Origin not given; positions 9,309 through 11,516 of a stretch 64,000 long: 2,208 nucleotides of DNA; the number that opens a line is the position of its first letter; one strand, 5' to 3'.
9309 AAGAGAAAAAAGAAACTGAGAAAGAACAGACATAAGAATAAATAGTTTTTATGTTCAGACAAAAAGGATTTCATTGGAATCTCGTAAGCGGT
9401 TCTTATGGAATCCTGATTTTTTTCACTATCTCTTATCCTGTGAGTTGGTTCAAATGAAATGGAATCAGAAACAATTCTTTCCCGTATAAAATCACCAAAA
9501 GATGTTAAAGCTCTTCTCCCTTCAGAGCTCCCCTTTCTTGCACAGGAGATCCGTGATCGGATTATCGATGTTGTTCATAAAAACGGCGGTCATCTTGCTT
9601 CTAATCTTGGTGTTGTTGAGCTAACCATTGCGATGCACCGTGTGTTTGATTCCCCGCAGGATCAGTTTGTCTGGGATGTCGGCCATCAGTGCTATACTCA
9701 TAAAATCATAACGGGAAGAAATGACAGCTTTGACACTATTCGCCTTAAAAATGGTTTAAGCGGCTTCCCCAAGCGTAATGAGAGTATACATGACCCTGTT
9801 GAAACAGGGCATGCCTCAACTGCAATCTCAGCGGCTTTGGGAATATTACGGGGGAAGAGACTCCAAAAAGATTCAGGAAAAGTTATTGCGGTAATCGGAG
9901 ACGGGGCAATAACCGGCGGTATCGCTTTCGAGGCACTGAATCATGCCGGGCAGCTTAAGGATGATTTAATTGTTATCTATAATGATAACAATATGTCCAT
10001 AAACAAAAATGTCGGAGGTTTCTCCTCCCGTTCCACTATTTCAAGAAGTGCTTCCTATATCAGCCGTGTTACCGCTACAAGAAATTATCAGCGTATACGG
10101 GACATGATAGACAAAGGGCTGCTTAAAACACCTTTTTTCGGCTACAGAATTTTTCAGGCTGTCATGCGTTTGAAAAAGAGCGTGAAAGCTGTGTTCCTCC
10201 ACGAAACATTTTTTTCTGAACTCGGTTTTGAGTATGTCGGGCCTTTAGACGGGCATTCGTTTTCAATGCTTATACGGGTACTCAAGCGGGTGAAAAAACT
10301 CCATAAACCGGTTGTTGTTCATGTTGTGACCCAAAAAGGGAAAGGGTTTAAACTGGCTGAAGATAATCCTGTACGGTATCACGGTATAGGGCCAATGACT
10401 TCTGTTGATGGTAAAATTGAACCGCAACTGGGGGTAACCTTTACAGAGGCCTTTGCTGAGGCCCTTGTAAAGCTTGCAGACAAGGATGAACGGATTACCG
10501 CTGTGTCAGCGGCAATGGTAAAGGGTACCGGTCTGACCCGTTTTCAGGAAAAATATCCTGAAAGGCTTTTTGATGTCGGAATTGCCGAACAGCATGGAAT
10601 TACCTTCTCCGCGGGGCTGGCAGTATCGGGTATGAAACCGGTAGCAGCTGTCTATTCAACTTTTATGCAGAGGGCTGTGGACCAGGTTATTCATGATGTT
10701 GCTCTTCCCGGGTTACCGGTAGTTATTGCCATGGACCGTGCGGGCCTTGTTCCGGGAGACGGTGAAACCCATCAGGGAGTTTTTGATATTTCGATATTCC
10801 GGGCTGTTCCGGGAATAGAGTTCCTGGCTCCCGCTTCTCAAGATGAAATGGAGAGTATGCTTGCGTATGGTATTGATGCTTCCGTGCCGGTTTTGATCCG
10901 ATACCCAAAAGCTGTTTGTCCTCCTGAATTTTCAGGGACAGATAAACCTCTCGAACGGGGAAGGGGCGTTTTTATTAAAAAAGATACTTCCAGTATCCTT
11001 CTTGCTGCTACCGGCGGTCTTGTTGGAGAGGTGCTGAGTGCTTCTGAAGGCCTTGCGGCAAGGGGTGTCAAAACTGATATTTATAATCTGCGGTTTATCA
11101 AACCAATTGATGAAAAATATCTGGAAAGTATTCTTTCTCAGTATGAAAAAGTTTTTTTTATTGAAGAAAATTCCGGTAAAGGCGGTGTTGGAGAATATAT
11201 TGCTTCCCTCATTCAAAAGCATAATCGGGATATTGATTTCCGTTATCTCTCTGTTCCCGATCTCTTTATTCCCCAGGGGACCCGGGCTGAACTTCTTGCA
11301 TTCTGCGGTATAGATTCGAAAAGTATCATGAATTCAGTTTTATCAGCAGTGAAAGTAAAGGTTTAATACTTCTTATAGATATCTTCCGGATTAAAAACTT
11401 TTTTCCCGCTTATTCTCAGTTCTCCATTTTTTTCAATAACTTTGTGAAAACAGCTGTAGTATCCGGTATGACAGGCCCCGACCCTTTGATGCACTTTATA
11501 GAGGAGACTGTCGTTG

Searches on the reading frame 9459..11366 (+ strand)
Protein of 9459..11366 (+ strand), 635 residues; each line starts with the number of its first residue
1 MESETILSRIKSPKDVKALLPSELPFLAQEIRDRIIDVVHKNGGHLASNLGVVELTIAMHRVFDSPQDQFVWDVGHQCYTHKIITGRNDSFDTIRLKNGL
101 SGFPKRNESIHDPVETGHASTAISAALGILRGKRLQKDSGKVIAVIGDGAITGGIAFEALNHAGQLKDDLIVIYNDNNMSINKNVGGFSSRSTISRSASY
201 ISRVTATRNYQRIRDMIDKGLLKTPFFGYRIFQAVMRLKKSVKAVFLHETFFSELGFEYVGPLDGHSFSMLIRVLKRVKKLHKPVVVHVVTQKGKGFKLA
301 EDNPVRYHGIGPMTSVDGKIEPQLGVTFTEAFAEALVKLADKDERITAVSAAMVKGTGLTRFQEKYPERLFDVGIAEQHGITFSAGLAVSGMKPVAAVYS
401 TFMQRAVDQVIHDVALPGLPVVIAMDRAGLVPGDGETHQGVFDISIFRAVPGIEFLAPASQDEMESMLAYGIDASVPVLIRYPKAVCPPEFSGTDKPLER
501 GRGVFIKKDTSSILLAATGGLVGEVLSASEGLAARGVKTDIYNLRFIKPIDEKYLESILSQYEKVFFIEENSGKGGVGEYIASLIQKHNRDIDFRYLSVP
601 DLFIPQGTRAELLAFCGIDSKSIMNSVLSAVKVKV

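Call 64: find_related_loci(query=window:9459-11366:+, collection=genome_contigs, flank=9000)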
Query window:9459-11366:+ (635 aa) in genome_contigs; peptide patterns used: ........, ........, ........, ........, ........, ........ (x = any residue, [..] = any of these).
115 stretches matched a pattern; 10 encode a relative of the query (tblastn E <= 1e-3); 10 distinct loci.
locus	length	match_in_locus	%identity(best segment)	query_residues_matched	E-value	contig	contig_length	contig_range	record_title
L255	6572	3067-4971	73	1-635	0e+0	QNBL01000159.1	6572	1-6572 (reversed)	MAG: Spirochaetes bacterium isolate B11_G9 B11_Guay9_scaffold_19611, whole genome shotgun sequence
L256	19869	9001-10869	59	4-627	0e+0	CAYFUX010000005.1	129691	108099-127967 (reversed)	MAG TPA_asm: uncultured Spirochaetaceae bacterium isolate ERP107533_co1_111 genome assembly, contig: NODE_20_length_1296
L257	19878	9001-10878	57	2-627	0e+0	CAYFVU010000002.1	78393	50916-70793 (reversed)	MAG TPA_asm: uncultured Spirochaetaceae bacterium isolate ERP107533_co1_8 genome assembly, contig: NODE_60_length_78393_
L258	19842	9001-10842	41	6-627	4e-164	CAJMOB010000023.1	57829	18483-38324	TPA_asm: uncultured bacterium isolate ERR1430482-bin.12 genome assembly, contig: NODE_287_length_57829_cov_10.015907, wh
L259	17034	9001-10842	42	6-627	7e-165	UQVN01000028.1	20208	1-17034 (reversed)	uncultured Clostridiales bacterium isolate UMGS680 genome assembly, contig: NODE_465_length_20208_cov_5.90726, whole gen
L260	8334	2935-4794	42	6-627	4e-155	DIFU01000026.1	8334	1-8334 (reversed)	MAG TPA_asm: Prolixibacteraceae bacterium UBA5740 UBA5740_contig_26630, whole genome shotgun sequence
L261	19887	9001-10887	42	1-629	7e-154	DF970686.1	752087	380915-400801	Bacteroidales bacterium 6E DNA, scaffold: BA6E_scaffold_121, whole genome shotgun sequence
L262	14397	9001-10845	41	1-627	4e-150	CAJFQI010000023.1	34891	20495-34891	Candidatus Avimonas faecium isolate Chicken_12_mag_180 genome assembly, contig: MAGpy_11413_12_idba_bin_180_fascaffold_1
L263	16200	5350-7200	40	7-631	7e-142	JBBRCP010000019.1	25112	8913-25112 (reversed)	MAG: Erysipelotrichales bacterium isolate Co_metawrap_2408 Cmw_2408_k141_16217097_length_25112_cov_9.0000, whole genome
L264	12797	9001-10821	43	6-630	9e-155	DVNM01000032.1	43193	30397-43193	MAG TPA_asm: Candidatus Scubalenecus merdavium isolate CHK176-6737 CHK176__C127327_L43193_ERR3414571, whole genome shotg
